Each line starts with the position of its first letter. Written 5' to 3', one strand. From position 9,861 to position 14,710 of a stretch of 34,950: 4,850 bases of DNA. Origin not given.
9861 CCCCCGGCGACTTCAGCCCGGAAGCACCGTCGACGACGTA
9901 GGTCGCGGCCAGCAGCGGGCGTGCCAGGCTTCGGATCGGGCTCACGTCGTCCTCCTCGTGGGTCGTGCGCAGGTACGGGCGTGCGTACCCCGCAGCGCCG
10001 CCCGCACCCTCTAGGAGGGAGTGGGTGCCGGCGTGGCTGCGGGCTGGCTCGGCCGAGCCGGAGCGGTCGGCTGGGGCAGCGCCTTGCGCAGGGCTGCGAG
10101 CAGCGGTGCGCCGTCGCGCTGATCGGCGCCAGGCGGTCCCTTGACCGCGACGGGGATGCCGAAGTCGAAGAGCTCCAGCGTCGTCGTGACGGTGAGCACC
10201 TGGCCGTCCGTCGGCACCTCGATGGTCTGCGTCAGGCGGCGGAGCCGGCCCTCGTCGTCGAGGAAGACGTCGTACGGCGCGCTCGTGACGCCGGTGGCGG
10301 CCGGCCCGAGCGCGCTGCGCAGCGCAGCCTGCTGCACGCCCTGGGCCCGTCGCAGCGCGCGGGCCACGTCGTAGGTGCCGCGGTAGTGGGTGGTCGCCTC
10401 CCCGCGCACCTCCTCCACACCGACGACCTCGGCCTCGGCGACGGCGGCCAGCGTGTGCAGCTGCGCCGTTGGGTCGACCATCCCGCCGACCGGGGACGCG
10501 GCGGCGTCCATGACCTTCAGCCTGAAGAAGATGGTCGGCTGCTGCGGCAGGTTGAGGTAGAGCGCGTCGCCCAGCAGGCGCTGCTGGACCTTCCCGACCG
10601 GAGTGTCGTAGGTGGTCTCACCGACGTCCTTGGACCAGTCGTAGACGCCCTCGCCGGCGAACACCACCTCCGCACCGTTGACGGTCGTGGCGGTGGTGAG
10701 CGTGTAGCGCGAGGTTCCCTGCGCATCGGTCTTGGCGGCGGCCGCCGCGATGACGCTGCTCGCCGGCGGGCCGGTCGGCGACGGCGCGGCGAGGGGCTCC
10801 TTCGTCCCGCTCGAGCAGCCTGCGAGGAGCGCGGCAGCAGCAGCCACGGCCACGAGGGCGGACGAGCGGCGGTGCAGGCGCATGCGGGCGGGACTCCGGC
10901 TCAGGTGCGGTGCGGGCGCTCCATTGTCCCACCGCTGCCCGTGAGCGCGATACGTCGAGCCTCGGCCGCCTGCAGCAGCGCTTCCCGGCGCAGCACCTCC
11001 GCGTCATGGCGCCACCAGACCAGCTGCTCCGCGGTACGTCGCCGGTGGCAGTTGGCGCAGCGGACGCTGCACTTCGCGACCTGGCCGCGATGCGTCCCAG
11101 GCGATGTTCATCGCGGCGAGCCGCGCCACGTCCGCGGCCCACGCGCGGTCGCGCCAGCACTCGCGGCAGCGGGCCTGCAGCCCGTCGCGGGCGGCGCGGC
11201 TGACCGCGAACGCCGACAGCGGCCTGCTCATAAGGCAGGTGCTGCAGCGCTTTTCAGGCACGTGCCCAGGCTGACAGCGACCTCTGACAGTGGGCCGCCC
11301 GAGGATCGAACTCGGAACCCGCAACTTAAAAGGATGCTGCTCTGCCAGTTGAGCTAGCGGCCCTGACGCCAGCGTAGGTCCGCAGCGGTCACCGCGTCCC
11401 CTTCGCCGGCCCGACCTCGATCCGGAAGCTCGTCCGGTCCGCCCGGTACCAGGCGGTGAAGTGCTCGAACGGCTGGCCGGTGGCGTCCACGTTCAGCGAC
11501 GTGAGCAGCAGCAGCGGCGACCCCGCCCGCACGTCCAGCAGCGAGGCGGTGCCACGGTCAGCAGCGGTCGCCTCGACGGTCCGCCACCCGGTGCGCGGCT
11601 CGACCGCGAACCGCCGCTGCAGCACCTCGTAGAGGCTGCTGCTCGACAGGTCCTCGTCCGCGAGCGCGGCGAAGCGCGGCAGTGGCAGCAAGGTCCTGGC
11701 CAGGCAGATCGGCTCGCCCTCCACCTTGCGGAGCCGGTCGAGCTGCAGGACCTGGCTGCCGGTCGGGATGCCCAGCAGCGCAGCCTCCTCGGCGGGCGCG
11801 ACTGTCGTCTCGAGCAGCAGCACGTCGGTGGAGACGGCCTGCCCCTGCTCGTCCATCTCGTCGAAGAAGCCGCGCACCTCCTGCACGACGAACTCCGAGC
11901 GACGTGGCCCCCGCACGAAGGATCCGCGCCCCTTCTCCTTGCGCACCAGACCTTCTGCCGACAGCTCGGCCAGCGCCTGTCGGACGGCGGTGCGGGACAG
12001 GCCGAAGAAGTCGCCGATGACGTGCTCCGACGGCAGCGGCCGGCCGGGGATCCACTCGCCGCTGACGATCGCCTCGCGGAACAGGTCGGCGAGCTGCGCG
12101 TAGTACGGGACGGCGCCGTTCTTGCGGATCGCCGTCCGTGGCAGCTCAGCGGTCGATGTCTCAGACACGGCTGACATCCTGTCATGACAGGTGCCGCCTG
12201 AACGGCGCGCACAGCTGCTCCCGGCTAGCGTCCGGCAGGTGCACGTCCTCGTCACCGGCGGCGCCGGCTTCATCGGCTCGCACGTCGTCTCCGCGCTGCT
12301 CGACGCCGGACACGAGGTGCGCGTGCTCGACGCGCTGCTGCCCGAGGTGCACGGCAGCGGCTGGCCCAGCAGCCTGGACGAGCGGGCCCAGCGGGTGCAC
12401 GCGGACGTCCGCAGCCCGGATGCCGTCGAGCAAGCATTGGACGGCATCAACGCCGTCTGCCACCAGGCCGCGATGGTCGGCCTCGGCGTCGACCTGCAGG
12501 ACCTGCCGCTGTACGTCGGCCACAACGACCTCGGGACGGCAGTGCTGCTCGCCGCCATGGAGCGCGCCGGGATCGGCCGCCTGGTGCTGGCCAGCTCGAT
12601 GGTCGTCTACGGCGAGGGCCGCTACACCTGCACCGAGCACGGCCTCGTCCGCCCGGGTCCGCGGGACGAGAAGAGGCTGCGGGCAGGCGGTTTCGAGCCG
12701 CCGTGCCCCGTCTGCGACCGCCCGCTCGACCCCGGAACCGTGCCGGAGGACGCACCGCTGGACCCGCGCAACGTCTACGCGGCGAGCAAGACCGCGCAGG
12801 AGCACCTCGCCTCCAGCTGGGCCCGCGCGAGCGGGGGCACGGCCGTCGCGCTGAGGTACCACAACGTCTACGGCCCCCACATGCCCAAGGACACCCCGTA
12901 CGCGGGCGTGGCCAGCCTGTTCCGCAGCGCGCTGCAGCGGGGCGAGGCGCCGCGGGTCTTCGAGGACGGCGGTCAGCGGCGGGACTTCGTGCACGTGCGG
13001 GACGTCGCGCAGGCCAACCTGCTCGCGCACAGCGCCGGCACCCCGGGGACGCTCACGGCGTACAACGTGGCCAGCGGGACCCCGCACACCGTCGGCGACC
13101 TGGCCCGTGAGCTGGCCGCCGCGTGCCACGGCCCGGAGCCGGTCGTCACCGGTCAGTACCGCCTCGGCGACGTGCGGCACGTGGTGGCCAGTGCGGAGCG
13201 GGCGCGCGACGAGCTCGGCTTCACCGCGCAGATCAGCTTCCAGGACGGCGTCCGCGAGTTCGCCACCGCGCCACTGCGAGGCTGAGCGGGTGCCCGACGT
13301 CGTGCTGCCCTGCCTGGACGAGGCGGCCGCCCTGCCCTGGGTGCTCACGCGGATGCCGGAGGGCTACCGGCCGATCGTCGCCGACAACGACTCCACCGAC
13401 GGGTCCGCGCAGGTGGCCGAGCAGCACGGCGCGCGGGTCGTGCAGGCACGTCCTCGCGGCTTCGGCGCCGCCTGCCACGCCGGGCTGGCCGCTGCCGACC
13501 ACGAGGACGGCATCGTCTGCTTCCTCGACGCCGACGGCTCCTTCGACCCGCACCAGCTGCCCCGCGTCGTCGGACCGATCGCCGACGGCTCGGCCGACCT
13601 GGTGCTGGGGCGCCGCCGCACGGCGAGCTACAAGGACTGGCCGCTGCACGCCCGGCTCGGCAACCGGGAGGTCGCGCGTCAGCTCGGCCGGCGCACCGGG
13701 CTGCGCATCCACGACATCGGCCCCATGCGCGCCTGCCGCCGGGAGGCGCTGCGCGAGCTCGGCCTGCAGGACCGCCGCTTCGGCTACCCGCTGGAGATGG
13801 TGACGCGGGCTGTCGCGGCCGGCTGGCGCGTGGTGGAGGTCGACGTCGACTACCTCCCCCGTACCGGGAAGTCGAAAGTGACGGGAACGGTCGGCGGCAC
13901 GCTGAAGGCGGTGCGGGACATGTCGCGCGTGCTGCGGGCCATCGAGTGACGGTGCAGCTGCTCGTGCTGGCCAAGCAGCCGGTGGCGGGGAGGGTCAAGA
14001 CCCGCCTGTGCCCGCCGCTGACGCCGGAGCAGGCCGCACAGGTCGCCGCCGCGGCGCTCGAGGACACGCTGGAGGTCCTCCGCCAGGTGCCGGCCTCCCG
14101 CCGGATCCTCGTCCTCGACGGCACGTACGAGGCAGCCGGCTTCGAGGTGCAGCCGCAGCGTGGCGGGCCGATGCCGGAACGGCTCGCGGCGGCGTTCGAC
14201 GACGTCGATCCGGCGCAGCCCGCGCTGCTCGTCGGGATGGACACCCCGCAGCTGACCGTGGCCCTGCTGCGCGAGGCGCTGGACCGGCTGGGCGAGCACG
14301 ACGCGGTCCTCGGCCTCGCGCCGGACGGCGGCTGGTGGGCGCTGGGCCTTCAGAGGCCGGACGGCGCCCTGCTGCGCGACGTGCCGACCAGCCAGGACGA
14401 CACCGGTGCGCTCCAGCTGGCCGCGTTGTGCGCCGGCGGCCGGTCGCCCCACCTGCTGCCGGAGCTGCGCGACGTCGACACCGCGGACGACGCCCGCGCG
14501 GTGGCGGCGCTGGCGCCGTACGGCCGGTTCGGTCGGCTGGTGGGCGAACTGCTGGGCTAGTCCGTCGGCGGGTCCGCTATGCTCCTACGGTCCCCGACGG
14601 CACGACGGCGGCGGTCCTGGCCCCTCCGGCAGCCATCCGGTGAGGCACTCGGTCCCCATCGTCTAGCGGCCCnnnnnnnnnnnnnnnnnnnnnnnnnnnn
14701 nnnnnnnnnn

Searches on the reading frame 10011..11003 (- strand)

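Call 8: search_protein_families(library=pfam, proteins=[window:10011-11003:-], max_evalue=0.001)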
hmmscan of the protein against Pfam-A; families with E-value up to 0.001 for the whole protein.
window:10011-11003:- (330 aa): 0 families

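Call 26: search_protein_families(library=pfam, proteins=[window:10011-11003:-], max_evalue=0.01)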
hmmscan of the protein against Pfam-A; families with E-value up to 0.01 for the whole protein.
window:10011-11003:- (330 aa): 1 family
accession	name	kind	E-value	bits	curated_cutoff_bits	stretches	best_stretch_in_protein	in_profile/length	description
PF07161.20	LppX_LprAFG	-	0.0024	18.2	24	1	128-285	51-190/192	LppX_LprAFG lipoprotein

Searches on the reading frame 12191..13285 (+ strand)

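Call 8: search_protein_families(library=pfam, proteins=[window:12191-13285:+], max_evalue=0.001)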
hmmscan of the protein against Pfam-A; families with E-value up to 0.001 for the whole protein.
window:12191-13285:+ (364 aa): 9 families
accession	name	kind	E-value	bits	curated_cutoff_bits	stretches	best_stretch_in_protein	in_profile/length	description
PF01370.27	Epimerase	-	2.2e-46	158.7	20.9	2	186-294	129-240/240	NAD dependent epimerase/dehydratase family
PF16363.11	GDP_Man_Dehyd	-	2.9e-37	129.3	27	2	185-356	142-331/332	GDP-mannose 4,6 dehydratase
PF01073.25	3Beta_HSD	-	4e-19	69.2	22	1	20-142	1-122/280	3-beta hydroxysteroid dehydrogenase/isomerase family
PF13460.12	NAD_binding_10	-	7.1e-12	46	27.2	1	23-142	1-104/184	NAD(P)H-binding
PF07993.18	NAD_binding_4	-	1.5e-09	37.9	20.1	1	76-274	79-256/258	Male sterility protein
PF02719.21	Polysacc_synt_2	-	4.3e-08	33.1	20.2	1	19-136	1-128/293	Polysaccharide biosynthesis protein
PF00106.31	adh_short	-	2.9e-06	27.3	26.6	0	18-87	2-72/195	short chain dehydrogenase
PF05368.20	NmrA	-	1.4e-05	25.3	27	1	18-94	4-78/298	NmrA-like family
PF04321.23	RmlD_sub_bind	-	5.2e-05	22.9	27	0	186-313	115-232/287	RmlD substrate binding domain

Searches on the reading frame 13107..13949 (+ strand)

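Call 8: search_protein_families(library=pfam, proteins=[window:13107-13949:+], max_evalue=0.001)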
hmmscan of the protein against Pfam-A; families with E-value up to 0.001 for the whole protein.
window:13107-13949:+ (280 aa): 1 family
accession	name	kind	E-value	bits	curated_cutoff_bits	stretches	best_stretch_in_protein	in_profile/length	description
PF00535.33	Glycos_transf_2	-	2.6e-21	76.7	23.3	1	65-218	2-167/168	Glycosyl transferase family 2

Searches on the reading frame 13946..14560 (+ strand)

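Call 8: search_protein_families(library=pfam, proteins=[window:13946-14560:+], max_evalue=0.001)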
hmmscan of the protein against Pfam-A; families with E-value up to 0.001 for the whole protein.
window:13946-14560:+ (204 aa): 1 family
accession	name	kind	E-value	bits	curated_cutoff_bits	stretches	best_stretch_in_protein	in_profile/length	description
PF09837.15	DUF2064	-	2.9e-26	92.1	25.8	1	63-150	31-120/120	Uncharacterized protein conserved in bacteria (DUF2064)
